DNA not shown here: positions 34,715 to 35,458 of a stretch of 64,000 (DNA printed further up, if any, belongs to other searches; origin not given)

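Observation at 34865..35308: ComK-family gene occupying the dnaN-recF slot at the replication origin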

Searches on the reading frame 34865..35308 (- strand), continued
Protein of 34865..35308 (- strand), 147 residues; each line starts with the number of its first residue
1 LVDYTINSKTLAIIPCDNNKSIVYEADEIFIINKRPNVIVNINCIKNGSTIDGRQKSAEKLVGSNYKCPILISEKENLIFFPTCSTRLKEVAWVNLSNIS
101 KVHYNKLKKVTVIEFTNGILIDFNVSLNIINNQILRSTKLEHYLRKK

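Call 82: find_homologous_proteins(query=P0200, max_evalue=1e-10)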
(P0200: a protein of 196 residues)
Query P0200 (196 aa): 109 proteins with E <= 1e-10 among 133 candidates.
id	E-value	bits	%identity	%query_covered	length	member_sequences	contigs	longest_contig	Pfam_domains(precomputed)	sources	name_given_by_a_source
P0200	2.7e-125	433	100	100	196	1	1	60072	PF06338.18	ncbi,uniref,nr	ncbi:competence protein ComK [Fredinandcohnia quinoae]|uniref:Competence protein ComK n=1 Tax=Fredin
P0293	1.2e-73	265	65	87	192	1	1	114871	PF06338.18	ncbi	ncbi:competence protein ComK [Fredinandcohnia humi]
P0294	5.0e-70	253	65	85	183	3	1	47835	PF06338.18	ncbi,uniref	ncbi:competence protein ComK [Bacillus sp. JJ1521]|uniref:competence protein ComK n=1 Tax=Bacillus s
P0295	8.4e-69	249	63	85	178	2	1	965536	PF06338.18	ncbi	-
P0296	4.1e-68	247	63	86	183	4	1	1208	PF06338.18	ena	-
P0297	6.5e-68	246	63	85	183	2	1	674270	PF06338.18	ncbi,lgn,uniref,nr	ncbi:competence protein [Bacillus sp. HNG]|uniref:competence protein ComK n=1 Tax=Bacillus sp. HNG T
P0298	9.6e-68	245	61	94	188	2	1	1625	PF06338.18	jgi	jgi:competence protein ComK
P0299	1.9e-67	244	63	84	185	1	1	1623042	PF06338.18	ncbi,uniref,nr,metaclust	ncbi:competence protein ComK [Bacillus timonensis]|uniref:competence protein ComK n=1 Tax=Bacillus t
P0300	2.9e-67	244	63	86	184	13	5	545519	PF06338.18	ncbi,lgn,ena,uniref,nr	ncbi:competence protein ComK [Fredinandcohnia salidurans]|uniref:Competence protein ComK n=1 Tax=Fre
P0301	3.9e-67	243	56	98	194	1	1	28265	PF06338.18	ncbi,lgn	-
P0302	3.7e-66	240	56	93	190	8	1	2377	PF06338.18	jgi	jgi:competence protein ComK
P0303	1.2e-63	232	61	85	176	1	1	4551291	PF06338.18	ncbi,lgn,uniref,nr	ncbi:competence protein ComK [Bacillus sinesaloumensis]|uniref:competence protein ComK n=1 Tax=Litch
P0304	5.8e-63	230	55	93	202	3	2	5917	PF06338.18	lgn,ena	-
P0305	7.6e-60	220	56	87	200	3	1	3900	PF06338.18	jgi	jgi:competence protein ComK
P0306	6.9e-59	217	58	83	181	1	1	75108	PF06338.18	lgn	-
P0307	2.0e-58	215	56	88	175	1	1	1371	PF06338.18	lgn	-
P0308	2.6e-56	208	53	89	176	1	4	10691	PF06338.18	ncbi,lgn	-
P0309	7.8e-56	207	52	84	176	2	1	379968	PF06338.18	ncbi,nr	ncbi:competence protein [Bacillus sp. BGMRC 2118]|nr:competence protein [Bacillus sp. BGMRC 2118]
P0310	1.2e-55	206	54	84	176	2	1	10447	PF06338.18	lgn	-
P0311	2.5e-55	205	48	92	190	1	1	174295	PF06338.18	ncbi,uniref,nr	ncbi:competence protein ComK [Metabacillus litoralis]|uniref:competence protein ComK n=1 Tax=Metabac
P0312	2.1e-54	202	48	91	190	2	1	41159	PF06338.18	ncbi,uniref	ncbi:competence protein ComK [Metabacillus herbersteinensis]|uniref:Competence protein ComK n=1 Tax=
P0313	1.1e-53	200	55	83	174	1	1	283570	PF06338.18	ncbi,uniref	ncbi:competence protein ComK [Bacillus salitolerans]|uniref:Competence protein ComK n=1 Tax=Bacillus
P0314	1.2e-53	200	49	95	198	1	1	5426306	PF06338.18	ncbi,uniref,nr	ncbi:competence protein ComK [Litchfieldia alkalitelluris]|uniref:competence protein ComK n=1 Tax=Li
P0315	7.8e-53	197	51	89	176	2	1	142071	PF06338.18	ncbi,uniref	ncbi:competence protein ComK [Bacillus sp. DJP31]|uniref:competence protein ComK n=1 Tax=Bacillus sp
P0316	4.0e-52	195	54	88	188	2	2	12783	PF06338.18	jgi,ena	-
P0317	5.2e-52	194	47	89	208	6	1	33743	PF06338.18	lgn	-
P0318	5.8e-52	194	54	86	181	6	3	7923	PF06338.18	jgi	jgi:competence protein ComK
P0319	7.9e-52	194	54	82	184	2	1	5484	PF06338.18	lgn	-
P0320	1.0e-51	193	54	84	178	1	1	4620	PF06338.18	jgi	jgi:competence protein ComK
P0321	2.4e-51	192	53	83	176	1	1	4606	PF06338.18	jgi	jgi:competence protein ComK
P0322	8.5e-51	190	47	90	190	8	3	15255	PF06338.18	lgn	-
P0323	1.6e-50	189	49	86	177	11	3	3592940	PF06338.18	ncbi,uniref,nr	ncbi:competence protein ComK [Geobacillus jurassicus]|uniref:Competence protein ComK n=1 Tax=Geobaci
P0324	1.8e-50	189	53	82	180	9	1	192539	PF06338.18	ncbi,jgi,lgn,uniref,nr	ncbi:competence protein ComK [Anoxybacillus vitaminiphilus]|jgi:competence protein ComK|uniref:Compe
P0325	3.9e-50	188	52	82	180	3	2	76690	PF06338.18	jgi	jgi:competence protein ComK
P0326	4.5e-50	188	52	83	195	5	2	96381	PF06338.18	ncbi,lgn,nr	ncbi:competence protein ComK [Anoxybacteroides tepidamans]|nr:competence protein ComK [Anoxybacillus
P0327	8.1e-50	187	49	85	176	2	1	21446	PF06338.18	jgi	jgi:competence protein ComK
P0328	1.2e-49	186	49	89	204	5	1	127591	PF06338.18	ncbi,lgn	-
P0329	3.1e-49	185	49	85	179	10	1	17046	PF06338.18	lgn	-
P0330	5.7e-49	184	48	89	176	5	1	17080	PF06338.18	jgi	jgi:competence protein ComK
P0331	7.0e-49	184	54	80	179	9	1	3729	PF06338.18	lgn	-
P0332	7.1e-49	184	51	82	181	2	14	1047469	PF06338.18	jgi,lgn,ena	-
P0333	1.7e-48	183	50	82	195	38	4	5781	PF06338.18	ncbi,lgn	-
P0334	1.9e-48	183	50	86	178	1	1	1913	PF06338.18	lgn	-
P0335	1.9e-48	183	49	86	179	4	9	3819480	PF06338.18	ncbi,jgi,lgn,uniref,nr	ncbi:comK family protein [Anoxybacillus sp. B7M1]|jgi:competence protein ComK|uniref:competence prot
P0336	3.2e-48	182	48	86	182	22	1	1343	PF06338.18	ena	-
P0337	6.0e-48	181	47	90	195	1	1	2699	PF06338.18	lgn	-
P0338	6.9e-48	181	49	87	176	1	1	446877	PF06338.18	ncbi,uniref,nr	ncbi:competence protein ComK [Bacillus pinisoli]|uniref:competence protein ComK n=1 Tax=Bacillus pin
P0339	6.0e-47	178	50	79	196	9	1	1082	PF06338.18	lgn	-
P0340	6.5e-47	178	48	83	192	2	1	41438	PF06338.18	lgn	-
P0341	1.1e-46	177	49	84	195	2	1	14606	PF06338.18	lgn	-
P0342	1.9e-46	176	50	83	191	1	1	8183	PF06338.18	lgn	-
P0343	3.2e-46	175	48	81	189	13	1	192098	PF06338.18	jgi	jgi:competence protein ComK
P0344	8.2e-46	174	51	80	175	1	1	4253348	PF06338.18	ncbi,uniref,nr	ncbi:competence protein [Bacillus sp. FJAT-42376]|uniref:competence protein ComK n=1 Tax=Bacillus sp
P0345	9.3e-46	174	49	81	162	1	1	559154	PF06338.18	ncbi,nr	ncbi:competence protein ComK [Bacillus timonensis]|nr:competence protein ComK [Bacillus timonensis]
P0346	1.6e-45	173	48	84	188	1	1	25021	PF06338.18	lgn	-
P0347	2.6e-45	172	53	75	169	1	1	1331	PF06338.18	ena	-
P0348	4.5e-45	172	54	83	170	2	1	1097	PF06338.18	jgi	jgi:competence protein ComK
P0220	7.4e-45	171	49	80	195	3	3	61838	PF06338.18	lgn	-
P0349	4.5e-44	168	46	82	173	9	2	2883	PF06338.18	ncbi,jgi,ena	-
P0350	1.4e-43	167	46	83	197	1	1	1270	PF06338.18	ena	-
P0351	7.7e-43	164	47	83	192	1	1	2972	PF06338.18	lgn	-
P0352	7.8e-43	164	49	81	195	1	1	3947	PF06338.18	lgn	-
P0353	8.4e-43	164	57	68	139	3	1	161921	PF06338.18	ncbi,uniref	ncbi:competence protein ComK [Fredinandcohnia sp. 179-A 10B2 NHS]|uniref:competence protein ComK n=1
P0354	8.3e-42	161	50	81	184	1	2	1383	PF06338.18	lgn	-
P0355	8.6e-42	161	48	81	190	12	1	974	PF06338.18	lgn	-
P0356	1.3e-41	160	48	80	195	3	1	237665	PF06338.18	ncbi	-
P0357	6.3e-41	158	44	96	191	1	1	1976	PF06338.18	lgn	-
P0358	9.9e-41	157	47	80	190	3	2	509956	PF06338.18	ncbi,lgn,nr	ncbi:competence transcription factor [Heyndrickxia sporothermodurans]|nr:competence transcription fa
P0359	1.1e-40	157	46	77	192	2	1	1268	PF06338.18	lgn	-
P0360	5.9e-40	155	47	77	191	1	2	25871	PF06338.18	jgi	jgi:competence protein ComK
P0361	2.2e-38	150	46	77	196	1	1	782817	PF06338.18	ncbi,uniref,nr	ncbi:competence protein ComK [Bacillus sp. 165]|uniref:competence protein ComK n=1 Tax=Bacillus sp. 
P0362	2.2e-38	150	44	76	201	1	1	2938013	PF06338.18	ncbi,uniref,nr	ncbi:competence protein ComK [Fervidibacillus halotolerans]|uniref:Competence protein ComK n=1 Tax=F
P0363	3.1e-38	149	42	90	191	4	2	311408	PF06338.18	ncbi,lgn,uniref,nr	ncbi:competence protein [Bacillus manliponensis]|uniref:Competence protein n=1 Tax=Bacillus manlipon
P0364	3.5e-38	149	45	87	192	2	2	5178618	PF06338.18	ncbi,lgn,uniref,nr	ncbi:competence protein ComK [Bacillus sp. DX1.1]|uniref:competence protein ComK n=1 Tax=unclassifie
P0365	5.1e-38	149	47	76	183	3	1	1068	PF06338.18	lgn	-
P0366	8.6e-38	148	45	77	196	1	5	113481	PF06338.18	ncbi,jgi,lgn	jgi:competence protein ComK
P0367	1.5e-37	147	44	80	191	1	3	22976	PF06338.18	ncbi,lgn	ncbi:MAG: competence protein ComK [Ectobacillus sp.]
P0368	3.9e-37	146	45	84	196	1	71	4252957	PF06338.18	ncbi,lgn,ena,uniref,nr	ncbi:competence protein ComK [Bacillus cytotoxicus]|uniref:Competence transcription factor n=2 Tax=B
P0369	4.0e-37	146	45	84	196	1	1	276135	PF06338.18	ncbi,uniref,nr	ncbi:competence protein ComK [Bacillus cereus group sp. BfR-BA-01522]|uniref:competence protein ComK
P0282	8.2e-37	145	45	77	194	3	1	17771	PF06338.18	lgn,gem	-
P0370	8.2e-37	145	46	78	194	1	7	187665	PF06338.18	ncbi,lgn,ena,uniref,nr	ncbi:competence protein [Bacillus pseudomycoides]|uniref:Competence protein n=1 Tax=Bacillus pseudom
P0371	3.1e-36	143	43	76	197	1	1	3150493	PF06338.18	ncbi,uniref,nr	ncbi:competence protein ComK [Fervidibacillus albus]|uniref:Competence protein ComK n=1 Tax=Fervidib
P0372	4.9e-36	142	44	78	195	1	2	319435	PF06338.18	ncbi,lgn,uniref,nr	ncbi:competence protein ComK [Bacillus gaemokensis]|uniref:Competence protein n=1 Tax=Bacillus gaemo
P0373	1.0e-35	141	46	77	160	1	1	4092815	PF06338.18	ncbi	-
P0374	2.7e-35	140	44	78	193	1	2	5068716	PF06338.18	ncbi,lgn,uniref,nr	ncbi:competence protein [Bacillus clarus]|uniref:ComK family protein n=1 Tax=Bacillus clarus TaxID=2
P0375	3.3e-35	139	42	76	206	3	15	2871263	PF06338.18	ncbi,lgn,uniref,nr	ncbi:competence protein ComK [Bacillus andreraoultii]|uniref:competence protein ComK n=1 Tax=Bacillu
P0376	3.8e-35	139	45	79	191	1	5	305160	PF06338.18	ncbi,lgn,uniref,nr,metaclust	ncbi:competence protein ComK [Ectobacillus panaciterrae]|uniref:competence protein ComK n=1 Tax=Ecto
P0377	7.4e-35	138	44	77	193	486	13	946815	PF06338.18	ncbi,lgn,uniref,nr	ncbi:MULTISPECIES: competence protein ComK [Bacillus]|uniref:competence protein ComK n=1 Tax=Bacillu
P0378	1.4e-34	137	45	77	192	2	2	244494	PF06338.18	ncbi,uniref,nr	ncbi:competence protein ComK [Bacillus cytotoxicus]|uniref:Competence protein ComK n=1 Tax=Bacillus 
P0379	1.4e-34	137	45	77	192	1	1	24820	PF06338.18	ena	-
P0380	1.5e-34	137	46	77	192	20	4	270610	PF06338.18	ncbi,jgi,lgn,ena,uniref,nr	ncbi:competence protein ComK [Bacillus sp. 491mf]|uniref:competence protein ComK n=1 Tax=Bacillus Ta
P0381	2.0e-34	137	44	77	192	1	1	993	PF06338.18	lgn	-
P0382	3.0e-34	136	42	84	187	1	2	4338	PF06338.18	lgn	-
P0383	6.6e-34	135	43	81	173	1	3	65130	PF06338.18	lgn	-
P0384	1.8e-33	134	46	76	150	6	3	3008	PF06338.18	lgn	-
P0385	5.1e-33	132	44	81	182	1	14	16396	PF06338.18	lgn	-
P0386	9.6e-31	125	45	76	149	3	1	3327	PF06338.18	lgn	-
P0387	2.6e-30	123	44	78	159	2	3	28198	PF06338.18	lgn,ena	-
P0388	6.5e-30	122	42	76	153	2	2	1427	PF06338.18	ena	-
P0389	7.3e-30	122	43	77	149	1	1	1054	PF06338.18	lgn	-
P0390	1.9e-28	117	40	76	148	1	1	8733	PF06338.18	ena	-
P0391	2.3e-28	117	50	56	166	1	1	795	PF06338.18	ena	-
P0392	3.7e-25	107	43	65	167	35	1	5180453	PF06338.18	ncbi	-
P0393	4.1e-23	100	41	68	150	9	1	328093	PF06338.18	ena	-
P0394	5.5e-23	100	46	57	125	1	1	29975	PF06338.18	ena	-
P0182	2.2e-18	85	38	72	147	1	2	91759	PF06338.18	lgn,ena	-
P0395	3.9e-18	84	60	33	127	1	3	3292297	PF06338.18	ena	-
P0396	2.3e-16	78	43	55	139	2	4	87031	PF06338.18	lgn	-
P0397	1.7e-15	75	45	48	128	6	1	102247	PF06338.18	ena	-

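Call 83: find_encoding_contigs(protein=P0323, flank=5000, max_places=1)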
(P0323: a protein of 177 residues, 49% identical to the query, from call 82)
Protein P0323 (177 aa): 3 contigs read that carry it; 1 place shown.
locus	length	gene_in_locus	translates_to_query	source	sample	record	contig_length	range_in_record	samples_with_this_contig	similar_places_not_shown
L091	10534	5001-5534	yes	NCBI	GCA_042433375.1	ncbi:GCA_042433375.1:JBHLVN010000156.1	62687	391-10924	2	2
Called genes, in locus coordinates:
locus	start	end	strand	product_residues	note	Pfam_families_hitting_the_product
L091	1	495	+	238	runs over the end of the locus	PF03591:AzlC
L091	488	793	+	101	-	PF05437:AzlD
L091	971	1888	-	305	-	PF01385:OrfB_IS605, PF07282:Cas12f1-like_TNB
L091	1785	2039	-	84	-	-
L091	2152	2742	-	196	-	PF02630:SCO1-SenC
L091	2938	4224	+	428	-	PF00463:ICL, PF13714:PEP_mutase, PF00463:ICL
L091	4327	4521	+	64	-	-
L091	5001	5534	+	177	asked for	PF06338:ComK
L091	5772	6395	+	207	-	PF09335:VTT_dom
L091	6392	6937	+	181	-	PF10502:Peptidase_S26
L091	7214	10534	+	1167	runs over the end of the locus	PF21445:ADDB_N, PF13361:UvrD_C (weak), PF27467:AddB_5th, PF12705:PDDEXK_1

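Call 84: find_encoding_contigs(protein=P0393, flank=5000, max_places=1)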
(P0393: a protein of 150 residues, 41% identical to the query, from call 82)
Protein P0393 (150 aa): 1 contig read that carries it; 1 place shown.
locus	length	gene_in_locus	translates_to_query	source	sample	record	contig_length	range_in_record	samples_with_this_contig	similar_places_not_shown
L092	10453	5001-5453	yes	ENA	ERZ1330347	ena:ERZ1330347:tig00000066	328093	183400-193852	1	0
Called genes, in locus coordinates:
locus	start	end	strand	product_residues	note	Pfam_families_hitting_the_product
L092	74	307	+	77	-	PF01274:MS_TIM-barrel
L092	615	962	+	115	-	PF20659:MS_C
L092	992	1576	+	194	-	PF00463:ICL, PF13714:PEP_mutase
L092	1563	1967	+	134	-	PF00463:ICL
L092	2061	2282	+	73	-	PF00463:ICL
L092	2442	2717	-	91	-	-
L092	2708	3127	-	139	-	PF01636:APH (faint), PF01633:Choline_kinase (faint)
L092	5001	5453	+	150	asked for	PF06338:ComK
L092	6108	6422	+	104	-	-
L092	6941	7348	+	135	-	-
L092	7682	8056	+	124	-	PF02518:HATPase_c (weak)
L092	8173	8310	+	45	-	-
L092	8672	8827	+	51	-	PF00196:GerE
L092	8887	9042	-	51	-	-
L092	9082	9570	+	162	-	-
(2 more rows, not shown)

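Call 85: find_encoding_contigs(protein=P0182, flank=5000, max_places=1)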
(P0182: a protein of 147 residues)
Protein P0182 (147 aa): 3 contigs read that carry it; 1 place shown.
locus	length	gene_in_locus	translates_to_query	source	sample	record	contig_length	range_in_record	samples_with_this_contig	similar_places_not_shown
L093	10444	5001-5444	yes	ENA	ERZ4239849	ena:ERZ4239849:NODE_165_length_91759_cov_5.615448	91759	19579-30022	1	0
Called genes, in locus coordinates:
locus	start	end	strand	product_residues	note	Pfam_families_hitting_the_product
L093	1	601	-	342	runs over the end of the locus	PF02096:60KD_IMP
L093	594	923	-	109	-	PF00825:Ribonuclease_P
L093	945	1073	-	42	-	-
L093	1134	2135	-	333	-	PF01380:SIS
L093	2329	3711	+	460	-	PF00004:AAA (faint), PF11638:DnaA_N (weak), PF01695:IstB_IS21 (weak), PF00308:Bac_DnaA, PF08299:Bac_DnaA_C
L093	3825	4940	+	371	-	PF00712:DNA_pol3_beta, PF02767:DNA_pol3_beta_2, PF02768:DNA_pol3_beta_3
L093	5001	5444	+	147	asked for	PF06338:ComK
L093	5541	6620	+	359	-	PF02463:SMC_N, PF13175:AAA_15, PF13476:AAA_23 (weak)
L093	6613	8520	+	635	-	PF02518:HATPase_c, PF00204:DNA_gyraseB, PF01751:Toprim, PF00986:DNA_gyraseB_C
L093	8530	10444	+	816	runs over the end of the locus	PF00521:DNA_topoisoIV, PF03989:DNA_gyraseA_C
